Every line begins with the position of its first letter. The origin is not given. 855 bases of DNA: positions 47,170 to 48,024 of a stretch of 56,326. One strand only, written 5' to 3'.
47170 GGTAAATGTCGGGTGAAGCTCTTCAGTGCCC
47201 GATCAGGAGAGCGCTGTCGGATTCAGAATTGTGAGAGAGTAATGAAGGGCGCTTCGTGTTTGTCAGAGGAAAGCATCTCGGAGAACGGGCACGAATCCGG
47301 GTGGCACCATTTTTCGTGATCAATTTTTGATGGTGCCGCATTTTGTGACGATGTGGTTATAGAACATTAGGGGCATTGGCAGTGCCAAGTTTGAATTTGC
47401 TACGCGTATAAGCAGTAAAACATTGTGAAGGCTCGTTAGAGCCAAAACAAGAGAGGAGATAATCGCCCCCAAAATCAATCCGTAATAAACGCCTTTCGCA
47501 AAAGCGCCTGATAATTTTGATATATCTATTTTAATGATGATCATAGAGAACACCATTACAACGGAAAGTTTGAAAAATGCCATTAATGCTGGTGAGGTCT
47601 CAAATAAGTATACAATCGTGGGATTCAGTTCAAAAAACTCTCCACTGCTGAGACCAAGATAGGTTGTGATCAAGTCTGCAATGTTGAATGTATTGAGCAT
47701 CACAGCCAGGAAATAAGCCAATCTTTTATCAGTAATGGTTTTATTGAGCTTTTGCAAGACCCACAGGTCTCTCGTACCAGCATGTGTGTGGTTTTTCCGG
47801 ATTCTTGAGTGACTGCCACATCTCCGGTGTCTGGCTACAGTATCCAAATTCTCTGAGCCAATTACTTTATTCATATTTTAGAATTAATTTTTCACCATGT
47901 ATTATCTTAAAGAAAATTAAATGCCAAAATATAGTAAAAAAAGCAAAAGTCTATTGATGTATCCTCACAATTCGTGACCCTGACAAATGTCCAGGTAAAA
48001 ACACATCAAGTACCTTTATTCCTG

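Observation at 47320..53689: Candidate undescribed KaiC-centred redox signalling module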

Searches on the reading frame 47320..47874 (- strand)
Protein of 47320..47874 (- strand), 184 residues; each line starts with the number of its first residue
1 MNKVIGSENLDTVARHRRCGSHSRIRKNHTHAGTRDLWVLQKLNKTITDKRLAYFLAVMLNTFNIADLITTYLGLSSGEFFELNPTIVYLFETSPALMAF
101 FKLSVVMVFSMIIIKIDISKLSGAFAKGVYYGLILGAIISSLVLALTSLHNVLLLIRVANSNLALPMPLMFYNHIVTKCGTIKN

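Call 3: search_protein_families(library=pfam, proteins=[window:47320-47874:-], max_evalue=0.01)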
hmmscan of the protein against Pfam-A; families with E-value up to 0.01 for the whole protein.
window:47320-47874:- (184 aa): 1 family
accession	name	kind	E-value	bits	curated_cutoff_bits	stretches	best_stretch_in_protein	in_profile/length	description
PF18902.5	DUF5658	-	1.2e-10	42.5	25.2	1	63-145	3-79/82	Domain of unknown function (DUF5658)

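Call 4: search_protein_families(library=ncbifam, proteins=[window:47320-47874:-], max_evalue=0.01)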
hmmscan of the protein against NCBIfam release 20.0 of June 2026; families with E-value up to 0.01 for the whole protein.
window:47320-47874:- (184 aa): 0 families

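Call 63: search_protein_families(library=phrogs, proteins=[window:47320-47874:-], max_evalue=0.01)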
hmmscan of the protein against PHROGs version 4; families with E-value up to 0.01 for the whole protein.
window:47320-47874:- (184 aa): 1 family
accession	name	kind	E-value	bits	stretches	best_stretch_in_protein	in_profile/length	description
phrog_7761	-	unknown function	0.00052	21.8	1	62-158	12-103/108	-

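Call 64: search_protein_families(library=padloc, proteins=[window:47320-47874:-], max_evalue=0.01)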
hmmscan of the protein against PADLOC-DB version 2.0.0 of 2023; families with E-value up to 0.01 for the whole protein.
window:47320-47874:- (184 aa): 0 families
